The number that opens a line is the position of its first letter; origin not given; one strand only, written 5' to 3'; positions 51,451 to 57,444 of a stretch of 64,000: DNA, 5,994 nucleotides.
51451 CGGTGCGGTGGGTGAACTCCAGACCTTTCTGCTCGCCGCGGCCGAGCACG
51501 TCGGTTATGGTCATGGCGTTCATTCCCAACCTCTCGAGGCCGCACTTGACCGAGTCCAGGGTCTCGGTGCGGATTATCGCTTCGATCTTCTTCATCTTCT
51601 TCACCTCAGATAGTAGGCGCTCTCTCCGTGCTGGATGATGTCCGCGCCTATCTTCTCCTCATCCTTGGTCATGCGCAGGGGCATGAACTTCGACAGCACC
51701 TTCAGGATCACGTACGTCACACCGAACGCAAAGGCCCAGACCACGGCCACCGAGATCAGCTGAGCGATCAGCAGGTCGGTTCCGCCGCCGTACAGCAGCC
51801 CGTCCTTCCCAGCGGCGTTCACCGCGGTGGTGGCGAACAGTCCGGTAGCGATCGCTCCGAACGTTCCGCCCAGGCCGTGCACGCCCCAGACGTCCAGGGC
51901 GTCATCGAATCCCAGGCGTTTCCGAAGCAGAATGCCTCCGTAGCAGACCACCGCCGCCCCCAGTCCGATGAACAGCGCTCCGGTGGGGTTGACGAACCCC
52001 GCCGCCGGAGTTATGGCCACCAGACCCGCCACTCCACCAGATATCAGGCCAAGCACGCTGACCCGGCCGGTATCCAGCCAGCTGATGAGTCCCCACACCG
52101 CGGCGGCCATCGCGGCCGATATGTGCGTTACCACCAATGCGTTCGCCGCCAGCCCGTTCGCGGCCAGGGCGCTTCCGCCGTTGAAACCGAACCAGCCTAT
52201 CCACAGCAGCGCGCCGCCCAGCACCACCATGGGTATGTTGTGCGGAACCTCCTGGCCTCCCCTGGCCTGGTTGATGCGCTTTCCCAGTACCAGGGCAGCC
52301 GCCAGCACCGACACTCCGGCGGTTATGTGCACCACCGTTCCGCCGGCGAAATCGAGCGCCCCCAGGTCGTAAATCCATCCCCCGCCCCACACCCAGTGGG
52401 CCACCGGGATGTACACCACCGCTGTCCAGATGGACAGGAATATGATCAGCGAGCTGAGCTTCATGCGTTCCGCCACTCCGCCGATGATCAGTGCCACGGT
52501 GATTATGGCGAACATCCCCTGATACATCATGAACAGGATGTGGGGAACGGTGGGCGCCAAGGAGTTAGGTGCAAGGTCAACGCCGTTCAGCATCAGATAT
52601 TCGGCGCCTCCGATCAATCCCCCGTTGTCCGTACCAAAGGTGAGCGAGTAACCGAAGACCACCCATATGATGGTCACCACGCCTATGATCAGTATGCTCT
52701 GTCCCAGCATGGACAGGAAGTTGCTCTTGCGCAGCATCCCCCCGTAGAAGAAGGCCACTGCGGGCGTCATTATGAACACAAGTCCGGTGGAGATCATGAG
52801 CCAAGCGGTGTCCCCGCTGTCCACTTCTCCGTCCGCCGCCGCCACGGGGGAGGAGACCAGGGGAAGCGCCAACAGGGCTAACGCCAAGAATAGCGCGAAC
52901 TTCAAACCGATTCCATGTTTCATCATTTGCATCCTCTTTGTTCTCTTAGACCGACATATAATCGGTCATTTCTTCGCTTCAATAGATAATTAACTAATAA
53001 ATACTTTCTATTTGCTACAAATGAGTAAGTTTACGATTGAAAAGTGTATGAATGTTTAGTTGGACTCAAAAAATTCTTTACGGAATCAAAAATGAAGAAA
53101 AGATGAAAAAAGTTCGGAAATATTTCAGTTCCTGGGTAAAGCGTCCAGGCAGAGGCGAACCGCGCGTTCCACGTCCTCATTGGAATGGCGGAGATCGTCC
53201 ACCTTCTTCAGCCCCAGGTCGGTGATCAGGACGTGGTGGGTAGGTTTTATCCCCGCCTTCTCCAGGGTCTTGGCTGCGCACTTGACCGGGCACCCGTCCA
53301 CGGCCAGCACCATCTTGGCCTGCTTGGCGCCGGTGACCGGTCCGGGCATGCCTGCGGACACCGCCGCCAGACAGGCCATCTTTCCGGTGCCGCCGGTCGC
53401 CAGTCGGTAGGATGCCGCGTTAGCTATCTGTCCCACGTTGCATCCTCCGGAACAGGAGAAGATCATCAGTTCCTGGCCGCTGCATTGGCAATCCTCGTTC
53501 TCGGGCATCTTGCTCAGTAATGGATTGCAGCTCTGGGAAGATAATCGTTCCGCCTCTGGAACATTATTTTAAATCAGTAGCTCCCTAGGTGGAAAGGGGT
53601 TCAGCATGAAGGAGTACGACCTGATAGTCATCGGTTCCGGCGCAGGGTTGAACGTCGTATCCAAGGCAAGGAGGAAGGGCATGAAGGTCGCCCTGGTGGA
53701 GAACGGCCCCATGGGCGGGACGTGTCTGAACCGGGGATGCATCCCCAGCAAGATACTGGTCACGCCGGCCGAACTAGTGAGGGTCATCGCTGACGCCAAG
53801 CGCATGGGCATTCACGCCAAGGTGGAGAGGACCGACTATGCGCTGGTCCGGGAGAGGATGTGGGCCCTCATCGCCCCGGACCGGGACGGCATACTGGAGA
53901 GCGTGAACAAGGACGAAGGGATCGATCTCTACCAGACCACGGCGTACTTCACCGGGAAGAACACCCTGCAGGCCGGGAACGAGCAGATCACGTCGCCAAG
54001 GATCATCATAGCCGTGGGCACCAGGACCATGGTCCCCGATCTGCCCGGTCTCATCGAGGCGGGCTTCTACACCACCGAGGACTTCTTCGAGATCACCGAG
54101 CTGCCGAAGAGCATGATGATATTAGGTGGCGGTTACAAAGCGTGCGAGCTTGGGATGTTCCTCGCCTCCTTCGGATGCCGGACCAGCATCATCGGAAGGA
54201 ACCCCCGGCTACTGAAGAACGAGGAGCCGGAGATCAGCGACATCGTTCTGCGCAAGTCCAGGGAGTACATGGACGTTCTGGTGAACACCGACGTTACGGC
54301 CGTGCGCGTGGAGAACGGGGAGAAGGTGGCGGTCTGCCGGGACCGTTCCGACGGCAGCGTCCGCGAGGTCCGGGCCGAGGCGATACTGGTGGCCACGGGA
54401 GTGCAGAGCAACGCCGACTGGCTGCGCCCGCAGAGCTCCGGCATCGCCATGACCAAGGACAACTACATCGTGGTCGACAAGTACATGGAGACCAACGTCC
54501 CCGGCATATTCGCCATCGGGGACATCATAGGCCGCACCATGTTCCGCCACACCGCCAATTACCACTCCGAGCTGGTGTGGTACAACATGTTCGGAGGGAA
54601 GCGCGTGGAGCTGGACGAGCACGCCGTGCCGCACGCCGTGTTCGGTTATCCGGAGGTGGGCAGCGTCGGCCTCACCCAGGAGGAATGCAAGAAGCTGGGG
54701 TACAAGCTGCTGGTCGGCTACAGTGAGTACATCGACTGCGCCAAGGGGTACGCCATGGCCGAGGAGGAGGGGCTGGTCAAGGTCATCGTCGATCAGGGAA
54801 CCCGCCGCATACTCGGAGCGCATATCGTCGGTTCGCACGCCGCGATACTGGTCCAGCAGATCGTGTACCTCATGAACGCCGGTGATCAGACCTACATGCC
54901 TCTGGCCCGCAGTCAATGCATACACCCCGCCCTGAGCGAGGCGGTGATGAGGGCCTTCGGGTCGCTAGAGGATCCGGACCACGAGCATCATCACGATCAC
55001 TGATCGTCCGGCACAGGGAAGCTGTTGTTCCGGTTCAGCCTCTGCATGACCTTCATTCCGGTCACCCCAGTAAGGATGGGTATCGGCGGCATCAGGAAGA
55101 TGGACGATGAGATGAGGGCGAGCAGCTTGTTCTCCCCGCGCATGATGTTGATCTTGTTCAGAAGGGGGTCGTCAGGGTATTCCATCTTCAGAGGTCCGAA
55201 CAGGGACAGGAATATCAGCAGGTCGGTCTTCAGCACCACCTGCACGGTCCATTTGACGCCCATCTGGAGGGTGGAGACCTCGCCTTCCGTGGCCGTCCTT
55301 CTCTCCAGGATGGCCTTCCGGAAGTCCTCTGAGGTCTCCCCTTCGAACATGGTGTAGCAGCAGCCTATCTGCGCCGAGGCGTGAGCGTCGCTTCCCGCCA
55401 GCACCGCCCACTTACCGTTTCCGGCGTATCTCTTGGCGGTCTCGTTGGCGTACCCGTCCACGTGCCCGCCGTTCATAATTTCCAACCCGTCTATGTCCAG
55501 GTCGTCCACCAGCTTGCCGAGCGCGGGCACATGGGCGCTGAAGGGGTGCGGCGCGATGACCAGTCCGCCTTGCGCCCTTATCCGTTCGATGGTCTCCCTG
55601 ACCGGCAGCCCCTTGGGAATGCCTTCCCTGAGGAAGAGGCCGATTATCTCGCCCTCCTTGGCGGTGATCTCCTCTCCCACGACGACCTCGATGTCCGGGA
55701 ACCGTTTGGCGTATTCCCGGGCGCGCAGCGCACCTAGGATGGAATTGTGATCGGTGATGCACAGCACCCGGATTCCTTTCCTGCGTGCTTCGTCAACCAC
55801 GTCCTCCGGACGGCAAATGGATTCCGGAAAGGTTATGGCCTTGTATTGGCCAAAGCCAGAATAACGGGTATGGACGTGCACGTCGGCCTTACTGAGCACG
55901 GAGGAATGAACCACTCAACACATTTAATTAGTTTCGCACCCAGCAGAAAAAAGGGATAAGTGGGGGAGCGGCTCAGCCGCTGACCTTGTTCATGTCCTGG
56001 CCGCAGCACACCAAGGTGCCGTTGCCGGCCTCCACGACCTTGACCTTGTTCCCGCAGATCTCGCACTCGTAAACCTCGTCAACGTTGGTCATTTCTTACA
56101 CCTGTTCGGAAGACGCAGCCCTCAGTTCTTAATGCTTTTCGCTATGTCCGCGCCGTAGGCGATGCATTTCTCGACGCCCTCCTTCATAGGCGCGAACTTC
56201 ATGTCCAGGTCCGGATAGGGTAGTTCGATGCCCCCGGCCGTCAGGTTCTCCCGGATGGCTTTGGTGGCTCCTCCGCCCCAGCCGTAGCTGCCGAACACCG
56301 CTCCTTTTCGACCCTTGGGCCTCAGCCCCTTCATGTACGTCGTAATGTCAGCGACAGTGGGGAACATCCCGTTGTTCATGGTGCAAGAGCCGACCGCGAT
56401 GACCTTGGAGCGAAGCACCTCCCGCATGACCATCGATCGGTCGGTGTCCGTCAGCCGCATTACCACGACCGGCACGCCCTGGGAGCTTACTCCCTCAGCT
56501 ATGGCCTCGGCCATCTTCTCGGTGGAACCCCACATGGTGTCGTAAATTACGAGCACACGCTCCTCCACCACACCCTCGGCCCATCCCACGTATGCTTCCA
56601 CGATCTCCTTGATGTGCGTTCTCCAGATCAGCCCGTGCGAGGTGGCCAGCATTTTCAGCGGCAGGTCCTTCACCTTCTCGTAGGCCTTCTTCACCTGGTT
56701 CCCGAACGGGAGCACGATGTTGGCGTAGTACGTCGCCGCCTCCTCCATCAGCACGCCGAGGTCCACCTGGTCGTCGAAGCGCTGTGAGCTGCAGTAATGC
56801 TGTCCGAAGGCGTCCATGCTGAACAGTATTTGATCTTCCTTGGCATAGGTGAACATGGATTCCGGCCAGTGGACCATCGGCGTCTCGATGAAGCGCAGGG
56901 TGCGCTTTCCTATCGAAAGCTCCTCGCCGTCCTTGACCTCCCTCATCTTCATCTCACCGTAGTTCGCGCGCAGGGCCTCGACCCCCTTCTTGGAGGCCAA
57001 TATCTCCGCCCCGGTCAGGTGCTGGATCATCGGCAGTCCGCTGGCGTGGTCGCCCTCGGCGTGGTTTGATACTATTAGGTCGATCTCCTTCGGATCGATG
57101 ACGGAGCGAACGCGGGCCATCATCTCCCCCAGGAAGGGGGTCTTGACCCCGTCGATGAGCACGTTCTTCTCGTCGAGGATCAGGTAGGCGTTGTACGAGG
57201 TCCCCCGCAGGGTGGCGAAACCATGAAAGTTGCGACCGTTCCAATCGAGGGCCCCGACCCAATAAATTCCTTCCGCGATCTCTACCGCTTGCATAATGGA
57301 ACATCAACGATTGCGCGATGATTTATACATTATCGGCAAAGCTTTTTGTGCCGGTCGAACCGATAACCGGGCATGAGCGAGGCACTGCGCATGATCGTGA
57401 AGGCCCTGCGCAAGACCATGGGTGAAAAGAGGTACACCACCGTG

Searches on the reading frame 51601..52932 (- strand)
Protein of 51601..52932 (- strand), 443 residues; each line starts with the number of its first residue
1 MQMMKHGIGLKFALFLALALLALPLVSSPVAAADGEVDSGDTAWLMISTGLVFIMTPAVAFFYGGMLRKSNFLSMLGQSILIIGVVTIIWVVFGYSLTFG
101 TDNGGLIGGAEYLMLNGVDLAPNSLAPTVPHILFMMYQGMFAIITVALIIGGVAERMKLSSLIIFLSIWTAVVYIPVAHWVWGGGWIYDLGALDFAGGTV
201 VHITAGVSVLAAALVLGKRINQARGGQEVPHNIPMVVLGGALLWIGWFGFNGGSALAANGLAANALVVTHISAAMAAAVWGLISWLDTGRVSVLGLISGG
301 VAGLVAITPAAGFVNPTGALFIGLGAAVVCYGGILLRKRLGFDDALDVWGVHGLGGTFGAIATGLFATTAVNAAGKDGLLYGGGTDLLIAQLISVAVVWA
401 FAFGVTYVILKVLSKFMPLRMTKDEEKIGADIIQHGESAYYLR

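Call 58: search_protein_families(library=pfam, proteins=[window:51601-52932:-], max_evalue=0.00001)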
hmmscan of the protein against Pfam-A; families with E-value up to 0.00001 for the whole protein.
window:51601-52932:- (443 aa): 1 family
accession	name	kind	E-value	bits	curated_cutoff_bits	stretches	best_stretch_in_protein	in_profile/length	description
PF00909.26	Ammonium_transp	-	1e-122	410.2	23.2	1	43-440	1-399/399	Ammonium Transporter Family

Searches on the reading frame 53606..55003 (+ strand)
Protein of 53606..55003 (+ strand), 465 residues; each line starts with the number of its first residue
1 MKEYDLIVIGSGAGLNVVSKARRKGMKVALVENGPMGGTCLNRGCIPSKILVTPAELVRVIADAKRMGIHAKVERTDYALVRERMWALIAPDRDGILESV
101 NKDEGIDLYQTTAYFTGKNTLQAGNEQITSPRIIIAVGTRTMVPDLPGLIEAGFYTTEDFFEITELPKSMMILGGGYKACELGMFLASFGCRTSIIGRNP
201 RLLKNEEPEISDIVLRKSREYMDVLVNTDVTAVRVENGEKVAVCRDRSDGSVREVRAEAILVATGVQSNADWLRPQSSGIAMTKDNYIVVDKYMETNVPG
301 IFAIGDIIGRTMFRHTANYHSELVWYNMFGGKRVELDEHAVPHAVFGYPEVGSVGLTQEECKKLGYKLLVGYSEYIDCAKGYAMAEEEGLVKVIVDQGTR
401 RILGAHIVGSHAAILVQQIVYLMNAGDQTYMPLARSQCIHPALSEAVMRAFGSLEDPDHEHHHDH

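Call 58: search_protein_families(library=pfam, proteins=[window:53606-55003:+], max_evalue=0.00001)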
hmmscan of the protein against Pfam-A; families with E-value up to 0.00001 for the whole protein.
window:53606-55003:+ (465 aa): 4 families
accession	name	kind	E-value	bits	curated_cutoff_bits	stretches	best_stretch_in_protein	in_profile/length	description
PF07992.20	Pyr_redox_2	-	1.1e-54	186.3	26.1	1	4-318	1-288/291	Pyridine nucleotide-disulphide oxidoreductase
PF02852.28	Pyr_redox_dim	-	2.6e-24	86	25.3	1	341-450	1-109/110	Pyridine nucleotide-disulphide oxidoreductase, dimerisation domain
PF00070.33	Pyr_redox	-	3.4e-15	56.8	22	1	170-241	2-74/82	Pyridine nucleotide-disulphide oxidoreductase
PF13738.12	Pyr_redox_3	-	3.3e-12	46.7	30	1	120-305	115-305/305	Pyridine nucleotide-disulphide oxidoreductase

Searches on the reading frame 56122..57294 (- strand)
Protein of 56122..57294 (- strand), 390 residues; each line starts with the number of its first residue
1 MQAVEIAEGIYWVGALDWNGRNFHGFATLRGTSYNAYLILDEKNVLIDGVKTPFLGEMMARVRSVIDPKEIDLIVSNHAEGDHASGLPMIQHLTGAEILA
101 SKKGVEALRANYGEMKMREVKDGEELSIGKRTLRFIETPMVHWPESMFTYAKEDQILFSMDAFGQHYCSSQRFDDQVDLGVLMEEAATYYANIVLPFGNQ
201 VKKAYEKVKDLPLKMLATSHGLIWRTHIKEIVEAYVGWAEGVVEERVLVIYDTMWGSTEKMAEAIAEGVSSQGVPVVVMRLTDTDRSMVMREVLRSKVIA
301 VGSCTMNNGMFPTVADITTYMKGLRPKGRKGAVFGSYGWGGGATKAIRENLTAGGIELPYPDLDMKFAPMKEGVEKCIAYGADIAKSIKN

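Call 58: search_protein_families(library=pfam, proteins=[window:56122-57294:-], max_evalue=0.00001)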
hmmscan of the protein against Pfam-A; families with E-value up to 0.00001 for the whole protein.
window:56122-57294:- (390 aa): 4 families
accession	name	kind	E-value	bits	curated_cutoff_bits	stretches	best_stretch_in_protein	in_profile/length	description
PF19583.5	ODP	-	2.4e-21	76.9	27.2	1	34-221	3-194/194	ODP family beta lactamase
PF00258.30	Flavodoxin_1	-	3.2e-18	66.7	25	1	249-379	1-141/143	Flavodoxin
PF12706.13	Lactamase_B_2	-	5.4e-08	33.1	27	1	44-146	2-116/200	Beta-lactamase superfamily domain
PF00753.33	Lactamase_B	-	2.9e-07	31.1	22.7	1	32-168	4-156/196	Metallo-beta-lactamase superfamily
